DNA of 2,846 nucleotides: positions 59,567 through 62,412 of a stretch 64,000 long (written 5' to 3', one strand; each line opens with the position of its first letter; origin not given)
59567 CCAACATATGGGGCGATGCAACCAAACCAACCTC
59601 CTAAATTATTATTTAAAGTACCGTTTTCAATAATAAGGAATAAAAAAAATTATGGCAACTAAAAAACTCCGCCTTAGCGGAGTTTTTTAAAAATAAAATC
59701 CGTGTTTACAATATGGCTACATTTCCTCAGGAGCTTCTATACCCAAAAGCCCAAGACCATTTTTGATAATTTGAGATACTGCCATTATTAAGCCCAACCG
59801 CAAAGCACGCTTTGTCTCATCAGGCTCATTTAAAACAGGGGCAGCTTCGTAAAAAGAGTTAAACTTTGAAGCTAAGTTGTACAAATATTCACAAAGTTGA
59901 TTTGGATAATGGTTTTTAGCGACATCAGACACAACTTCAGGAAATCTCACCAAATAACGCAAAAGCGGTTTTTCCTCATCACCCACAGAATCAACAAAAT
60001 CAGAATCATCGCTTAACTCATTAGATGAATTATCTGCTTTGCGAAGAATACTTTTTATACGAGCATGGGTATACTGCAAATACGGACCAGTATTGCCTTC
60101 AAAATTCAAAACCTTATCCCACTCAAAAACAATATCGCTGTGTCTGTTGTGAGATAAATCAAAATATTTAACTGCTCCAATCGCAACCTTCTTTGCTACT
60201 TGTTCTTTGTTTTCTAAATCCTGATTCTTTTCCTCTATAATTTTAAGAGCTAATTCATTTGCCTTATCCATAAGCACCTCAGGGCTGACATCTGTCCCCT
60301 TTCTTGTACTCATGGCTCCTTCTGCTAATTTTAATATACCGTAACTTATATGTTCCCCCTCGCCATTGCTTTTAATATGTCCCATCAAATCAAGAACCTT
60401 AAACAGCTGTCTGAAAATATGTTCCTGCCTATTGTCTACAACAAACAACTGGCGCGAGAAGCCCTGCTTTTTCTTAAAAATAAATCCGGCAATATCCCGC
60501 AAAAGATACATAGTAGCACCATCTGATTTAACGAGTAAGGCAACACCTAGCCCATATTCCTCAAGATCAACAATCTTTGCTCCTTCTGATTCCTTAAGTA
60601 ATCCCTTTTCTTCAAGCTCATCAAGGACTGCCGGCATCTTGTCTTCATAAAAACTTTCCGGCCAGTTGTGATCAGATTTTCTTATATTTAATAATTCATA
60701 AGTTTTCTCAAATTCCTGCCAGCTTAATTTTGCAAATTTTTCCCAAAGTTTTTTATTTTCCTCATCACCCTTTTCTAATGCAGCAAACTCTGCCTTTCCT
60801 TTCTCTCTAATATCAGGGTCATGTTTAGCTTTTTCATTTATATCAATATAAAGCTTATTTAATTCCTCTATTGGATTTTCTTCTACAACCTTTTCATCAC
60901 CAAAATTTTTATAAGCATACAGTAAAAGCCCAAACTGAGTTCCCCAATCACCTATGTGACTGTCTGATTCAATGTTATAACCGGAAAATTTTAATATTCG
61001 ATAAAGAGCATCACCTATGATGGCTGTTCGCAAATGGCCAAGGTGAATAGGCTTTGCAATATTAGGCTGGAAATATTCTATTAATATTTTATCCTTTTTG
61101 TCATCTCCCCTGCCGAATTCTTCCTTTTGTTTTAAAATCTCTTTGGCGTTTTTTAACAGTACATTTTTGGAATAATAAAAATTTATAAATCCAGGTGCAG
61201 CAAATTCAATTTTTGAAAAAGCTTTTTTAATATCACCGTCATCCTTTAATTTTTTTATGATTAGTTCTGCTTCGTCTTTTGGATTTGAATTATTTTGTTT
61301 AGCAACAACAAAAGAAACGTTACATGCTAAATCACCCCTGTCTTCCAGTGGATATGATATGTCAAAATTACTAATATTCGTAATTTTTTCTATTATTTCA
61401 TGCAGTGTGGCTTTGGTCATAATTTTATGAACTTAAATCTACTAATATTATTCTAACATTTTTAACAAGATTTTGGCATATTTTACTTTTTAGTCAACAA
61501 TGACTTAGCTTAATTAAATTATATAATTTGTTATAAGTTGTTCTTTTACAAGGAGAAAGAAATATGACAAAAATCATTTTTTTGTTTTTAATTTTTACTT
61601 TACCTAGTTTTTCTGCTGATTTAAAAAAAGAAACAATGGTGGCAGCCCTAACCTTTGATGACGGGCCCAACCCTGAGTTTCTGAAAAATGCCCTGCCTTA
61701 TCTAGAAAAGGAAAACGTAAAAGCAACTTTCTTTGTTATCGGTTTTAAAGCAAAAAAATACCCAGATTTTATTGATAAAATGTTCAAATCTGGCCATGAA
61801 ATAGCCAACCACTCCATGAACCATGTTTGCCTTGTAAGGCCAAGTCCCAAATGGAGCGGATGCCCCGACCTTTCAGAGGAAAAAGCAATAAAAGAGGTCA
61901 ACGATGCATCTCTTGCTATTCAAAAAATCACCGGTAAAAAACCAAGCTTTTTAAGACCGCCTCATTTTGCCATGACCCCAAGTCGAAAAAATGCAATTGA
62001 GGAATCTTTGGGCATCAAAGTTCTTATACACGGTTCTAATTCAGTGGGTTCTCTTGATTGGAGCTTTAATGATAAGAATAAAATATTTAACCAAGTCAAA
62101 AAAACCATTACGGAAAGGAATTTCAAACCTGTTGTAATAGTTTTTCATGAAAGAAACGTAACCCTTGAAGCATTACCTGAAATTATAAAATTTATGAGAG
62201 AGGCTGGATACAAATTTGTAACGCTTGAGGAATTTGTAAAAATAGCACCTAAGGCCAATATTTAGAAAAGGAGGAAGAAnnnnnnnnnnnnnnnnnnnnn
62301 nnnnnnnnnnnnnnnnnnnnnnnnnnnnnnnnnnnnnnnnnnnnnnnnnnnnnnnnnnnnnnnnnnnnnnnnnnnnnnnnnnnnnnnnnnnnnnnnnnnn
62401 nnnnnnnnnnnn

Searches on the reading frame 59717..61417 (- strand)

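Call 42: search_protein_families(library=pfam, proteins=[window:59717-61417:-], max_evalue=0.00001)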
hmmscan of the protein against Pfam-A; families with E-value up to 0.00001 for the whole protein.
window:59717-61417:- (566 aa): 4 families
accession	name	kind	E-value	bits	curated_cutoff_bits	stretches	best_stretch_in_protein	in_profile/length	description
PF00750.26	tRNA-synt_1d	-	3.4e-85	286.5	23.3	1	92-433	3-349/349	tRNA synthetases class I (R), catalytic domain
PF05746.21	DALR_1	-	9.3e-39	132.6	22.3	1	447-566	1-117/117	DALR anticodon binding domain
PF03485.21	Arg_tRNA_synt_N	-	7.5e-14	52.6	21.5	1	4-81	6-84/85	Arginyl tRNA synthetase N terminal domain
PF01406.26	tRNA-synt_1e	-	3.9e-06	26.9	27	0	119-279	18-127/301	tRNA synthetases class I (C) catalytic domain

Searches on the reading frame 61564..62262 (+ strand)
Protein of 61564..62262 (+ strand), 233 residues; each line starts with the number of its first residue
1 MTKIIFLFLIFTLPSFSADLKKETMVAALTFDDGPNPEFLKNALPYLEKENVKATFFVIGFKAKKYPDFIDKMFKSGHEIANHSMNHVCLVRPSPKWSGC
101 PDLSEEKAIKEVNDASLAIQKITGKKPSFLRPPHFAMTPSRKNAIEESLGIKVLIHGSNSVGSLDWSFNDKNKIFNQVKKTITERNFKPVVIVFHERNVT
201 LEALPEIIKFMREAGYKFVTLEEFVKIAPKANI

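Call 42: search_protein_families(library=pfam, proteins=[window:61564-62262:+], max_evalue=0.00001)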
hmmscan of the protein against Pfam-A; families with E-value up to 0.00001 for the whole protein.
window:61564-62262:+ (233 aa): 2 families
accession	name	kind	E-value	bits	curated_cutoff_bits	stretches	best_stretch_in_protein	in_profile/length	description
PF01522.26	Polysacc_deac_1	-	1.4e-31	109.5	23.1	1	23-152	5-122/124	Polysaccharide deacetylase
PF10096.14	DUF2334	-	8.7e-08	32.4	26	1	31-158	6-147/203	Uncharacterized protein conserved in bacteria (DUF2334)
